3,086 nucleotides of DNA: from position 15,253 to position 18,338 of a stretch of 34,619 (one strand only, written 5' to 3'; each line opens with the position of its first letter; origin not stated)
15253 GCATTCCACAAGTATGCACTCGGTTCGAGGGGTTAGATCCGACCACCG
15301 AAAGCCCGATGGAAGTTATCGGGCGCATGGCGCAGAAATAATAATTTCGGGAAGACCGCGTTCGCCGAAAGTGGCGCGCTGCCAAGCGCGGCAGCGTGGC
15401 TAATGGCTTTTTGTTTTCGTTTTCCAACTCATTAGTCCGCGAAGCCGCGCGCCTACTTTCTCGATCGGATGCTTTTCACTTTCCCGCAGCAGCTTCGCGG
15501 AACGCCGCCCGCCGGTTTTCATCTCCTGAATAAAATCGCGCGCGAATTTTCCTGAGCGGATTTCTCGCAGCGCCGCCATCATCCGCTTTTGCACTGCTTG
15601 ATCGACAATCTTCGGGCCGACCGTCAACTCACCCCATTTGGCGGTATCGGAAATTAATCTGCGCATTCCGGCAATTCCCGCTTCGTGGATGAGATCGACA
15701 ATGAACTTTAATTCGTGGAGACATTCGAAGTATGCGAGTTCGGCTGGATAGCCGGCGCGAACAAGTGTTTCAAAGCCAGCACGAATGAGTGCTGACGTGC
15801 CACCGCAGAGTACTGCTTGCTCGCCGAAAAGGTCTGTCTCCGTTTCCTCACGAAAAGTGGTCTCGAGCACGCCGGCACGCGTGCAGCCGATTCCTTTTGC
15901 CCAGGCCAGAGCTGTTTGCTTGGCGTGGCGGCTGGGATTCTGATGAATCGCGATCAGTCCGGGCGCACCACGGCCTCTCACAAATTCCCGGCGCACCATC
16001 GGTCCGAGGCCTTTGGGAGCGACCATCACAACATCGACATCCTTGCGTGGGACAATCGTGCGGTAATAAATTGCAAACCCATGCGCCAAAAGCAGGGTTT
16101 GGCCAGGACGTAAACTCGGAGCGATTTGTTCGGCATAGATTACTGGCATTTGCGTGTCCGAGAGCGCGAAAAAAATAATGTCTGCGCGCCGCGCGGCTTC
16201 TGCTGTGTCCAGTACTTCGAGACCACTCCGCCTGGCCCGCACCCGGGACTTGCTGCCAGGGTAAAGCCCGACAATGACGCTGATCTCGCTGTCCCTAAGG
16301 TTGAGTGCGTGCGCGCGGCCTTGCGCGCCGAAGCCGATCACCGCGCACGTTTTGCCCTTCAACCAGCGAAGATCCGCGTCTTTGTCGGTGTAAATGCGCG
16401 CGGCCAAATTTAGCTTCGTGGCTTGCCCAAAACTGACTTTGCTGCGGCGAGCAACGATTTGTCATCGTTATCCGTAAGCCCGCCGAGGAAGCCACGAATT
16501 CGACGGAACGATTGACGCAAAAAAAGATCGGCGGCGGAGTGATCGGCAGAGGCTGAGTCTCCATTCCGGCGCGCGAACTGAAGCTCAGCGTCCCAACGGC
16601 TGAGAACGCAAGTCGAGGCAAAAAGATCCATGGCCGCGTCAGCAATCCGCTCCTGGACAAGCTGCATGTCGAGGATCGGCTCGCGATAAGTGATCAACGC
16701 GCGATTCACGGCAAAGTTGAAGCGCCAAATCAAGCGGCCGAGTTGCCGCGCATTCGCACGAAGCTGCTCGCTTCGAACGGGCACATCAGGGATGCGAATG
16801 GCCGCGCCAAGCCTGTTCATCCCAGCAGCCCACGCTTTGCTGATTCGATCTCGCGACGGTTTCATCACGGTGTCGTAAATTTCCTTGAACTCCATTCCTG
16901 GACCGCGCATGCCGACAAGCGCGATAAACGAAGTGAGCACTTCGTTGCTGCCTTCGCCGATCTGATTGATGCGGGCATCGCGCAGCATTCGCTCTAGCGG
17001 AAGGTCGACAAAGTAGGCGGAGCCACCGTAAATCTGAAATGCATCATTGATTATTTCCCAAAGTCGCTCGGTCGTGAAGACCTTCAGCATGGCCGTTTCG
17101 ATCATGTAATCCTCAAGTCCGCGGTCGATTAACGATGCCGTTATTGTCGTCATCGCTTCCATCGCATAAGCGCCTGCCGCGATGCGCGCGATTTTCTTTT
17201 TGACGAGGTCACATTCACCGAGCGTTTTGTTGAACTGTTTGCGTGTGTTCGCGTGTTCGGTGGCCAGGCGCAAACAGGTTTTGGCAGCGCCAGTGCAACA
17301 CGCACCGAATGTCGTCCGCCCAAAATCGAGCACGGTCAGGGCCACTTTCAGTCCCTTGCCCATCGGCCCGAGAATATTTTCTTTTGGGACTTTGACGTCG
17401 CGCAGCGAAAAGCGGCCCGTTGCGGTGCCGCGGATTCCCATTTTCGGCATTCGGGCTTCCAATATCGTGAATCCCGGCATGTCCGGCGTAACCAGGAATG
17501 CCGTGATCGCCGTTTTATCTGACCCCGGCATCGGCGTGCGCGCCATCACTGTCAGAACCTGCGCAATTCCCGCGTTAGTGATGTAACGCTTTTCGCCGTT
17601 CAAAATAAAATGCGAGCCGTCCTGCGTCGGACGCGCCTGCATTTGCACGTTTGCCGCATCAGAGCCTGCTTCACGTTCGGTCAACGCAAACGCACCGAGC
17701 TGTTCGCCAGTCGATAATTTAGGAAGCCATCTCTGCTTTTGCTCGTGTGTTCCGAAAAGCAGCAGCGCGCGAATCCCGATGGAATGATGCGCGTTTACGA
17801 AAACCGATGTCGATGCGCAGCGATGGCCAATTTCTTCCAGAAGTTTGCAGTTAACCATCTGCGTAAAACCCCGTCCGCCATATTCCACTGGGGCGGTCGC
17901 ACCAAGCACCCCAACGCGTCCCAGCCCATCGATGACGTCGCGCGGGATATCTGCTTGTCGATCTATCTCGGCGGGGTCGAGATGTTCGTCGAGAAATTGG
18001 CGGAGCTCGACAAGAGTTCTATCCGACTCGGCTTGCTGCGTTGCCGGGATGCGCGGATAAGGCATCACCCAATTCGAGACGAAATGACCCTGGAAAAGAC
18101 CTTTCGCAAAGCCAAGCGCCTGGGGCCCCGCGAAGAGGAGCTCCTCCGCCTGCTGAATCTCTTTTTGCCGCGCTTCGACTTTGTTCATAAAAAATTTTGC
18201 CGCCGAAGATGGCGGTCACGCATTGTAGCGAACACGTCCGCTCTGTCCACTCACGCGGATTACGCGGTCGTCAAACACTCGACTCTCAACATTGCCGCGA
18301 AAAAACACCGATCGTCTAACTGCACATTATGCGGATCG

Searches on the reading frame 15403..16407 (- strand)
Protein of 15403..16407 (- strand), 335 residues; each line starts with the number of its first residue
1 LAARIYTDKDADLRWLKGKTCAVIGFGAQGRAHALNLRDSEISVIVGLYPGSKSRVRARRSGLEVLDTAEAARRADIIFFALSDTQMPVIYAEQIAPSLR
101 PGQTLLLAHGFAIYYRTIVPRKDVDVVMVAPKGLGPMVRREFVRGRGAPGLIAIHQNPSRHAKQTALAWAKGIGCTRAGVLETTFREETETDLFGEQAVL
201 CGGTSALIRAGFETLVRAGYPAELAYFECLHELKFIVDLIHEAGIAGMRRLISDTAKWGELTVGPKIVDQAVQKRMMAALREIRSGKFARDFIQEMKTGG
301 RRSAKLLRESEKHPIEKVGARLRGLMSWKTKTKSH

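Call 21: search_protein_families(library=pfam, proteins=[window:15403-16407:-], max_evalue=0.001)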
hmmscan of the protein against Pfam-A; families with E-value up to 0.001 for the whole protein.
window:15403-16407:- (335 aa): 4 families
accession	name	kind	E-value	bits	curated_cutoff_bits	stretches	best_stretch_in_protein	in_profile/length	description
PF07991.19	KARI_N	-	1.6e-61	207.1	20.6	1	16-179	2-165/165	Acetohydroxy acid isomeroreductase, NADPH-binding domain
PF01450.25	KARI_C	-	7.7e-56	188.9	29.1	1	185-328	1-144/144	Ketol-acid reductoisomerase, C-terminal domain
PF03807.23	F420_oxidored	-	1.7e-05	25.7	21.6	1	22-93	3-78/94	NADP oxidoreductase coenzyme F420-dependent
PF02826.25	2-Hacid_dh_C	-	1.8e-05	24.7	25.1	1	8-85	26-102/178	D-isomer specific 2-hydroxyacid dehydrogenase, NAD binding domain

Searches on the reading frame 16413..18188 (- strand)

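Call 21: search_protein_families(library=pfam, proteins=[window:16413-18188:-], max_evalue=0.001)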
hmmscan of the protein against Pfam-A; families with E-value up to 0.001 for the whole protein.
window:16413-18188:- (592 aa): 6 families
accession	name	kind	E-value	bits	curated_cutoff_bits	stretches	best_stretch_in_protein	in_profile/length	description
PF00441.29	Acyl-CoA_dh_1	-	1.6e-38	132.7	22.4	1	277-423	1-146/150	Acyl-CoA dehydrogenase, C-terminal domain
PF02771.21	Acyl-CoA_dh_N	-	2.5e-27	95.9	22.9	1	61-162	10-113/113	Acyl-CoA dehydrogenase, N-terminal domain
PF02770.24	Acyl-CoA_dh_M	-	9.3e-26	90.3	33.3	1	166-265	1-97/97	Acyl-CoA dehydrogenase, middle domain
PF08028.16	Acyl-CoA_dh_2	-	9.3e-18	65.2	22.7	1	293-409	2-127/134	Acyl-CoA dehydrogenase, C-terminal domain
PF21343.2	ACAD9-ACADV_C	-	2e-16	60.8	27.8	1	475-581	2-105/120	ACAD9/ACADV, C-terminal domain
PF22924.1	ACOX_C_alpha1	-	3.2e-05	24.2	27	1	355-420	97-162/169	Acyl-CoA oxidase, C-alpha1 domain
